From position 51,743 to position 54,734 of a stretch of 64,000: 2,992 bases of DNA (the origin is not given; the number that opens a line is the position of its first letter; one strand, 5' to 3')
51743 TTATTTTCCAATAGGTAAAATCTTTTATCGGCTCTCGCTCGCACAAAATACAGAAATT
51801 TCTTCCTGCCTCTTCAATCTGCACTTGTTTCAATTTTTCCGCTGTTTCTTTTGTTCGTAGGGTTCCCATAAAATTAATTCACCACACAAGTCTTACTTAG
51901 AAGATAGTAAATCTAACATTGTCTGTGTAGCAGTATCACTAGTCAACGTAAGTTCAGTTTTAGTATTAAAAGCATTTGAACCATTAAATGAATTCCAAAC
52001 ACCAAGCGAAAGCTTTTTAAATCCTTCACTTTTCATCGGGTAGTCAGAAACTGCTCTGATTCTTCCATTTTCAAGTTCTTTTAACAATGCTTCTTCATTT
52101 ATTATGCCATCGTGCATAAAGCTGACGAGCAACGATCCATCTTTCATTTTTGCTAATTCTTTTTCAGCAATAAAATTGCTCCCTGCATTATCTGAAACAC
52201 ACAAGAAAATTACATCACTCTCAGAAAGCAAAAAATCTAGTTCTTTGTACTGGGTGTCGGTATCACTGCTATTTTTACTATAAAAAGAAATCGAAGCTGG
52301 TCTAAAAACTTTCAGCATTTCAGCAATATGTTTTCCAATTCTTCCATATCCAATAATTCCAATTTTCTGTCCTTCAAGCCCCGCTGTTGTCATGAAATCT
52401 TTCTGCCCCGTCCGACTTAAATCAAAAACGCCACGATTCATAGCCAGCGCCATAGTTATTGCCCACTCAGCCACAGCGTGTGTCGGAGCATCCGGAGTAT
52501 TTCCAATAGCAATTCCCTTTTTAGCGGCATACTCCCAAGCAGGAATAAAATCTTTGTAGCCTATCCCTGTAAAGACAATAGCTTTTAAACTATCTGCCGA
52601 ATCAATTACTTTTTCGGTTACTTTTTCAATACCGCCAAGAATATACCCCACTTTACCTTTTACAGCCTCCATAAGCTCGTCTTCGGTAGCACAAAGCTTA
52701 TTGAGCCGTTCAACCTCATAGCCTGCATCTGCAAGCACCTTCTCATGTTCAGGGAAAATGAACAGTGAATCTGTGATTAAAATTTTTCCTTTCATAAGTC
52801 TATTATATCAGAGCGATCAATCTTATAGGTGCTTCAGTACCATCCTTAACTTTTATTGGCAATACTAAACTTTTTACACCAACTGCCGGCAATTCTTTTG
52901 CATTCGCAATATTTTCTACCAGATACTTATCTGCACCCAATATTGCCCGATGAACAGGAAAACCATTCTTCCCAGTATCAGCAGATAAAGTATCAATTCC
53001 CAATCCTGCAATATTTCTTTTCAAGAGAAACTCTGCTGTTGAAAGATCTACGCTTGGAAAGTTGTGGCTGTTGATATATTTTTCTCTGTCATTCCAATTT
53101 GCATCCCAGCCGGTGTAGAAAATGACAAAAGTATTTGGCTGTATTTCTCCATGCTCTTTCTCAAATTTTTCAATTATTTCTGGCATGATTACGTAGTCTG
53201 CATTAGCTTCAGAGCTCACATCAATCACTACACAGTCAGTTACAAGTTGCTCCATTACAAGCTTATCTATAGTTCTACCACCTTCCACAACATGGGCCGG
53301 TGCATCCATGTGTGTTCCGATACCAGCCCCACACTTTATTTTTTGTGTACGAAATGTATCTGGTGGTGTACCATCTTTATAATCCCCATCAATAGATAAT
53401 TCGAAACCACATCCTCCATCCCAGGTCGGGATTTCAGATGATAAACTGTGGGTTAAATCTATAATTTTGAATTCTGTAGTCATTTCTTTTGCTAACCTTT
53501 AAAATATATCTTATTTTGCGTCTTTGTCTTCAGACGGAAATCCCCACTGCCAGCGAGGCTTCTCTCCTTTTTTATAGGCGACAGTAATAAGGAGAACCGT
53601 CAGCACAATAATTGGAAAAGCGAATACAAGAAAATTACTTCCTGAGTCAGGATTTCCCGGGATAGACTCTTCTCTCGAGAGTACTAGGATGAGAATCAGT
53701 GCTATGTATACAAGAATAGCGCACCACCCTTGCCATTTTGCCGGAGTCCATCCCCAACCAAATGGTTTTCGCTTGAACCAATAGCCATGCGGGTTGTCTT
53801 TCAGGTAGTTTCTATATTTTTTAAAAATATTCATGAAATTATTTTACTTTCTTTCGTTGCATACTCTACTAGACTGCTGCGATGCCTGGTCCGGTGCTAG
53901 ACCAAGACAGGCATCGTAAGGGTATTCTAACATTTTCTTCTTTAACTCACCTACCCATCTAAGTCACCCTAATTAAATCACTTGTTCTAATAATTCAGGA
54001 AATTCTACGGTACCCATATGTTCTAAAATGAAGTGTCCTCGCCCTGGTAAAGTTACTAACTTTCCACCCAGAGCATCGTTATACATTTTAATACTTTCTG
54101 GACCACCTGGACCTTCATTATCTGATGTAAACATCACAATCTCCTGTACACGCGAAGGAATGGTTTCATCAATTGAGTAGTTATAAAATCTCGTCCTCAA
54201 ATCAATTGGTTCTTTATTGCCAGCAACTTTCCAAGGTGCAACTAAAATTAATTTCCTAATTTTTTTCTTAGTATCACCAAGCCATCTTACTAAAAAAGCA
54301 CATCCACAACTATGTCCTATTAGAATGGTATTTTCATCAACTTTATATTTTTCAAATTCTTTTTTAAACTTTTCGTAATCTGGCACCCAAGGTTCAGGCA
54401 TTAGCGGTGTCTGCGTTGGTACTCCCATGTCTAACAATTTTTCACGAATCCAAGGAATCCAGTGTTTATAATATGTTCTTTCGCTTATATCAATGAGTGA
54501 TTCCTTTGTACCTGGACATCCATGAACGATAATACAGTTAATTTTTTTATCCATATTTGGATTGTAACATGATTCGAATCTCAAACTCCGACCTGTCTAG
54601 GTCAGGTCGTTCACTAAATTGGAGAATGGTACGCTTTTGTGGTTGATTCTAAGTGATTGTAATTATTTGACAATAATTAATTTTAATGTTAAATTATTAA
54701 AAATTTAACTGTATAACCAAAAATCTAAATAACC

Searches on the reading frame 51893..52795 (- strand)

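Call 87: search_protein_families(library=pfam, proteins=[window:51893-52795:-], max_evalue=0.0001)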
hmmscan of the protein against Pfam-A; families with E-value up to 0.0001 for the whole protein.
window:51893-52795:- (300 aa): 2 families
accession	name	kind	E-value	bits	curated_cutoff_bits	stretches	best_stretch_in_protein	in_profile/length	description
PF02826.25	2-Hacid_dh_C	-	2.1e-23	83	25.1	1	118-249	6-150/178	D-isomer specific 2-hydroxyacid dehydrogenase, NAD binding domain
PF00389.36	2-Hacid_dh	-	1.1e-13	51.4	24.6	1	5-279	1-106/134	D-isomer specific 2-hydroxyacid dehydrogenase, catalytic domain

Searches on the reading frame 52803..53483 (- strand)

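Call 87: search_protein_families(library=pfam, proteins=[window:52803-53483:-], max_evalue=0.0001)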
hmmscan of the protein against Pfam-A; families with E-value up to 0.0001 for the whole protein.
window:52803-53483:- (226 aa): 1 family
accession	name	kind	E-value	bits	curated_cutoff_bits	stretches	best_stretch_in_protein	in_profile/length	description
PF04199.19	Cyclase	-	2.8e-40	138.2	23.1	1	8-169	1-141/142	Putative cyclase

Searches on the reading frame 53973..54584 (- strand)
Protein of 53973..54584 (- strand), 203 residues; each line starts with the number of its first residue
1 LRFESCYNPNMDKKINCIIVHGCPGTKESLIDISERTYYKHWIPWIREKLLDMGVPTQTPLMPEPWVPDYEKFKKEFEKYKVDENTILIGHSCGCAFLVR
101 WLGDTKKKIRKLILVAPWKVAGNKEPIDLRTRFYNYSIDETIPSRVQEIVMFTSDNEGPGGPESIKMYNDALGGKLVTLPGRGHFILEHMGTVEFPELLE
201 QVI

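Call 88: search_protein_families(library=pfam, proteins=[window:53973-54584:-], max_evalue=0.0001)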
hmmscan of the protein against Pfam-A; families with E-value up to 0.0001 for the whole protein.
window:53973-54584:- (203 aa): 3 families
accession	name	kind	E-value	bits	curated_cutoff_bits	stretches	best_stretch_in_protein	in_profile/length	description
PF06821.19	Ser_hydrolase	-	7.3e-13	49.2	22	1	40-198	13-166/172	Serine hydrolase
PF00561.26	Abhydrolase_1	-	1.1e-05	25.7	25.8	1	83-127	68-114/245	alpha/beta hydrolase fold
PF12146.15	Hydrolase_4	-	1.4e-05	24.9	27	1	66-119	58-111/239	Serine aminopeptidase, S33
